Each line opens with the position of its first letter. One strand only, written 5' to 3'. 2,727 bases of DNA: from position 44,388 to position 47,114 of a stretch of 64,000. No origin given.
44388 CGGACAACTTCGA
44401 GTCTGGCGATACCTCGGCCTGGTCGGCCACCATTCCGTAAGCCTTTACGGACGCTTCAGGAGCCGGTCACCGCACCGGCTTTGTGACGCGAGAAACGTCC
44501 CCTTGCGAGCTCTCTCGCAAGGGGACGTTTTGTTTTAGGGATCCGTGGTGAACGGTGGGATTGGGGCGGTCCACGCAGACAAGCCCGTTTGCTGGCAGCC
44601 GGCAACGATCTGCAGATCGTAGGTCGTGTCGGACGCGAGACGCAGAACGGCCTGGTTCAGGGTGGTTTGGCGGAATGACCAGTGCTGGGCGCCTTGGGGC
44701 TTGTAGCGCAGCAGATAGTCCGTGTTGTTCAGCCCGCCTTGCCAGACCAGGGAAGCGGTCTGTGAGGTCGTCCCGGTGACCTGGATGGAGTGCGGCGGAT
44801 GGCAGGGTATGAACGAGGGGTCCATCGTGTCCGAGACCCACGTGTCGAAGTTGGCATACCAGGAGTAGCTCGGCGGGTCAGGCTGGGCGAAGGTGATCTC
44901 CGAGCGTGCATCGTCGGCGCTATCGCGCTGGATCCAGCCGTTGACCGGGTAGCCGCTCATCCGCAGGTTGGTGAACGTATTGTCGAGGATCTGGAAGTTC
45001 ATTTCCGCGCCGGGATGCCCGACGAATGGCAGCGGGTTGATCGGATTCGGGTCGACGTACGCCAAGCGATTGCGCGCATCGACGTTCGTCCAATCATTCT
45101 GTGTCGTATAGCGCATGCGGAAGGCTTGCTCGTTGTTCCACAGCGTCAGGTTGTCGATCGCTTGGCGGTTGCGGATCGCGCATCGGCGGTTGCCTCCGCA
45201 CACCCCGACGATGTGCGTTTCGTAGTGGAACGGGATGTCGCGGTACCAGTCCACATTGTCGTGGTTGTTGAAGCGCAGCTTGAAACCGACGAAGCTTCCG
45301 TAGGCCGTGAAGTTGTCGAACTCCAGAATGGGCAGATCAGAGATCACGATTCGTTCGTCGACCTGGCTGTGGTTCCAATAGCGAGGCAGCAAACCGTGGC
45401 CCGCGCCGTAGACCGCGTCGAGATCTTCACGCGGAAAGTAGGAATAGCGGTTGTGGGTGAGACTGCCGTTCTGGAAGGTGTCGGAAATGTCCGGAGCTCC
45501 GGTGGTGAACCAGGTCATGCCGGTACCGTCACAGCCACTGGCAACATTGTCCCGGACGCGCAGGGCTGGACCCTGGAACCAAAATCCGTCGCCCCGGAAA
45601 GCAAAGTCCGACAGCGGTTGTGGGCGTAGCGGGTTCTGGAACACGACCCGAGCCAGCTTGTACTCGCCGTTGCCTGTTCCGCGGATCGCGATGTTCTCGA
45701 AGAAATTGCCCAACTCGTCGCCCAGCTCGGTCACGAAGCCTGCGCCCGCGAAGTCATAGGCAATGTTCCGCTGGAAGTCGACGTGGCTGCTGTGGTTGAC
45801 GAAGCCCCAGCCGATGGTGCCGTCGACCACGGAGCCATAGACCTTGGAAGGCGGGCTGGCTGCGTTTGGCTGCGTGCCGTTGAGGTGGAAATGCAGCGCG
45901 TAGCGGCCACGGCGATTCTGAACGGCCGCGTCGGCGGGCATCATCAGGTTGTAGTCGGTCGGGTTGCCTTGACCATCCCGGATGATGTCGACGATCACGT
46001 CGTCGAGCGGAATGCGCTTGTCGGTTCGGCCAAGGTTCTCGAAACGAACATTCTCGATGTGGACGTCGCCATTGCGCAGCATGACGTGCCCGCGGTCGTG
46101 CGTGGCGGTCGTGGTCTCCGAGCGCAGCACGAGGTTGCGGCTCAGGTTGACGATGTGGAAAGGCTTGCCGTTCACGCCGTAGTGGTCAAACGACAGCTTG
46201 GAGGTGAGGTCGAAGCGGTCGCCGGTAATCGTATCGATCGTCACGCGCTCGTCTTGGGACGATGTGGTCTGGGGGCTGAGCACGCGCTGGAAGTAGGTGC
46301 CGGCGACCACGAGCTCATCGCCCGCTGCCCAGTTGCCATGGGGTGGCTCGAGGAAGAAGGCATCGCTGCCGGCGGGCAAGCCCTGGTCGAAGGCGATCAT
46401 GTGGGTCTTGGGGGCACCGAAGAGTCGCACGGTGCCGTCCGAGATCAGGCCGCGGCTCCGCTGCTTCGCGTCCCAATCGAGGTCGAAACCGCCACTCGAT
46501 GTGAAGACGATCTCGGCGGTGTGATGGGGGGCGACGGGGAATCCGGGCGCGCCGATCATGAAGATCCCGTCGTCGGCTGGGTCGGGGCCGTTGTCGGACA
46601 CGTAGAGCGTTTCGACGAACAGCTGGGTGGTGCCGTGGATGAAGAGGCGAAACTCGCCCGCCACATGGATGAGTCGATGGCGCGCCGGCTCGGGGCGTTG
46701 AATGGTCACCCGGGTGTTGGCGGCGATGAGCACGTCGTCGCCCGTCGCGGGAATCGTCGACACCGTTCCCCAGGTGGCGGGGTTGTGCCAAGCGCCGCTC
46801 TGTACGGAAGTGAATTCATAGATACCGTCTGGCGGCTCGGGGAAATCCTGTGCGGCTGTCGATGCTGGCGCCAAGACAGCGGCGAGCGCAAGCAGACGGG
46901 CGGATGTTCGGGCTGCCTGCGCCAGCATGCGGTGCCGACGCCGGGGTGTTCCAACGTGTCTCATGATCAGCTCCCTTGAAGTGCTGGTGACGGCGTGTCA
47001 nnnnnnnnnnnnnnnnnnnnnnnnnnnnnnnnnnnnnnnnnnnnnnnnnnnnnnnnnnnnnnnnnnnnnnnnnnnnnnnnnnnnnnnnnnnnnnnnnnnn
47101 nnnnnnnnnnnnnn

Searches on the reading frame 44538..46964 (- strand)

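Call 28: search_protein_families(library=pfam, proteins=[window:44538-46964:-], max_evalue=0.01)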
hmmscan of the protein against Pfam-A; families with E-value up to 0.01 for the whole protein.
window:44538-46964:- (809 aa): 2 families
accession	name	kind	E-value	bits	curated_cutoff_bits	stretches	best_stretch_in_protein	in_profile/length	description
PF24606.1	CEMIP_beta-hel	-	6.6e-13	49.3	27.3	1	349-488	27-175/212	CEMIP beta-helix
PF10162.14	G8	-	1.4e-08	35.1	22.9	1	64-188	1-118/124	G8 domain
